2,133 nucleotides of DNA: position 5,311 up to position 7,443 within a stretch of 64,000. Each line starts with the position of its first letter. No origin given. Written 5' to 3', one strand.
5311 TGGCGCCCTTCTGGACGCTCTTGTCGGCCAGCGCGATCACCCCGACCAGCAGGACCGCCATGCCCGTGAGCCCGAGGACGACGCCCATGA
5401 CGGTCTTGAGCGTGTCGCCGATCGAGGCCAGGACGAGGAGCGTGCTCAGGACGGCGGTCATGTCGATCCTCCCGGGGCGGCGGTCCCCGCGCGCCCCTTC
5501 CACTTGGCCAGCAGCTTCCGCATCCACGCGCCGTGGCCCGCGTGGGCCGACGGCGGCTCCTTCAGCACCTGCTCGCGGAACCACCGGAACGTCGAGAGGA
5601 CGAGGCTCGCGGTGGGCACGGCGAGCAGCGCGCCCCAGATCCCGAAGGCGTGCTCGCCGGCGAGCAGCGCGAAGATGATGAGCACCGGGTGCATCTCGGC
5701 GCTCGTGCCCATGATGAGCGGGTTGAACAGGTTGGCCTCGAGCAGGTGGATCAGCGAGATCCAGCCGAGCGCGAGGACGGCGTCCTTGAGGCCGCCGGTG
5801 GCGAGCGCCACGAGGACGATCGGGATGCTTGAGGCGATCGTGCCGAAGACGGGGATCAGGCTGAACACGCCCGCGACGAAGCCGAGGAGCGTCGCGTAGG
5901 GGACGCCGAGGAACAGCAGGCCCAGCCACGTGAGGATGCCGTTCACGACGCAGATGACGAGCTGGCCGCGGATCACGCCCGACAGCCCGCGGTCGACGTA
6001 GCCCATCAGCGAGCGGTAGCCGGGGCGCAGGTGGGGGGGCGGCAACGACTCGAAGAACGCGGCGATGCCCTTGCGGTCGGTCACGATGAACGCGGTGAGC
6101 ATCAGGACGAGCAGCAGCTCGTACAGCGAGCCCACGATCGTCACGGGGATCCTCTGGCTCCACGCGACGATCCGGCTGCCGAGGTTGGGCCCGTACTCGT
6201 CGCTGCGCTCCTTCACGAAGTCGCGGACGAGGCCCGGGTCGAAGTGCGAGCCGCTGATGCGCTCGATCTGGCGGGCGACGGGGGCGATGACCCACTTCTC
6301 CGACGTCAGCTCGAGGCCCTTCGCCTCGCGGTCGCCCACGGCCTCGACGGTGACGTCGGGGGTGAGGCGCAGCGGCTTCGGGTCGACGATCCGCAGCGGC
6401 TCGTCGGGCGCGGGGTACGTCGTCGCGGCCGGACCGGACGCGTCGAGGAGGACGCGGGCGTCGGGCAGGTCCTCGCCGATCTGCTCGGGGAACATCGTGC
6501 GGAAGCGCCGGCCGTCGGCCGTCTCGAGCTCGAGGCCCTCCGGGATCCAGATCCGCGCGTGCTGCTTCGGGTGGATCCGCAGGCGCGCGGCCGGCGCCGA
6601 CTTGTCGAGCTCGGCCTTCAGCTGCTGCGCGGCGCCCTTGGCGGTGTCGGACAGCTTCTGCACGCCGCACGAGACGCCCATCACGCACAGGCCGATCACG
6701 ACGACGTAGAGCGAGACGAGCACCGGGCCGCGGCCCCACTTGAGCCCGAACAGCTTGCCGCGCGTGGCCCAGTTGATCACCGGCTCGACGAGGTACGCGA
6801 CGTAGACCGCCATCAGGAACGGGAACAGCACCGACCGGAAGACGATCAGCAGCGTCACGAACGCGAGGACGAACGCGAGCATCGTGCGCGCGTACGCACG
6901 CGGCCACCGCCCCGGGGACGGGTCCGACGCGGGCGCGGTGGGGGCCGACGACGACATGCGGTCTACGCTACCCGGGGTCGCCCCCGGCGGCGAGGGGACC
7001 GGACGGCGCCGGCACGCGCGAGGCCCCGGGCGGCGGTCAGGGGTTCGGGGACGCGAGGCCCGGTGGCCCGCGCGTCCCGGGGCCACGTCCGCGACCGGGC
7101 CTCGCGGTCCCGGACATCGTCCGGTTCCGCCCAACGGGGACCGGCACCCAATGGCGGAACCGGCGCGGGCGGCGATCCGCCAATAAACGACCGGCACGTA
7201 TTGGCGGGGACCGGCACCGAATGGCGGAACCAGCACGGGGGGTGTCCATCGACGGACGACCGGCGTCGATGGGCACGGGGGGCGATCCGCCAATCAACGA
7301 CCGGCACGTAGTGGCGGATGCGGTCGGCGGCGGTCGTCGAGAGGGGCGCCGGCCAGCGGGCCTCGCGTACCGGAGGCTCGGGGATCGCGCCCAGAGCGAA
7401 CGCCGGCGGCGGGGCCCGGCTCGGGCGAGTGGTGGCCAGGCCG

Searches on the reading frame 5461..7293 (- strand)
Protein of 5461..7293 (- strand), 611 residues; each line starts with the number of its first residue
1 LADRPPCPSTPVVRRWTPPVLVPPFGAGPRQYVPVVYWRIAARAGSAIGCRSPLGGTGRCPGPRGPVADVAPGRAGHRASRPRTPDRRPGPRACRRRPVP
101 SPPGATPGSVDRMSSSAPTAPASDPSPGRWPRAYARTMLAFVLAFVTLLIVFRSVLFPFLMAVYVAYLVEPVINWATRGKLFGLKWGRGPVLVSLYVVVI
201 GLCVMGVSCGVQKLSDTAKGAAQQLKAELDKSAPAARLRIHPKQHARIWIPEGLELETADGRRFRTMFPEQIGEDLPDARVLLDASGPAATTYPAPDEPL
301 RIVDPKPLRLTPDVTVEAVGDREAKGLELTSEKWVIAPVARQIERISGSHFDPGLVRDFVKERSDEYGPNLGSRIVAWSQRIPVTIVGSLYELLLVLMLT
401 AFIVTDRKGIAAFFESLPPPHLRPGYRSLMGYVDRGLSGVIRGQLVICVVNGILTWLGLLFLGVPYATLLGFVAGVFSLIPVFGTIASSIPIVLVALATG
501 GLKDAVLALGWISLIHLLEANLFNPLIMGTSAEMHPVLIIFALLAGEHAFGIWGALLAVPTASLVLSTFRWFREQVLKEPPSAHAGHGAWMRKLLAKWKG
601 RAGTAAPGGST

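Call 23: search_protein_families(library=pfam, proteins=[window:5461-7293:-], max_evalue=0.001)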
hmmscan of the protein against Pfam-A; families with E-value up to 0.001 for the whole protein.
window:5461-7293:- (611 aa): 1 family
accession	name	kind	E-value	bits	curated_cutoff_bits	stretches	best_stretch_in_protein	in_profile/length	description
PF01594.21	AI-2E_transport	-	3.2e-50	171.6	34.3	1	364-569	118-323/327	AI-2E family transporter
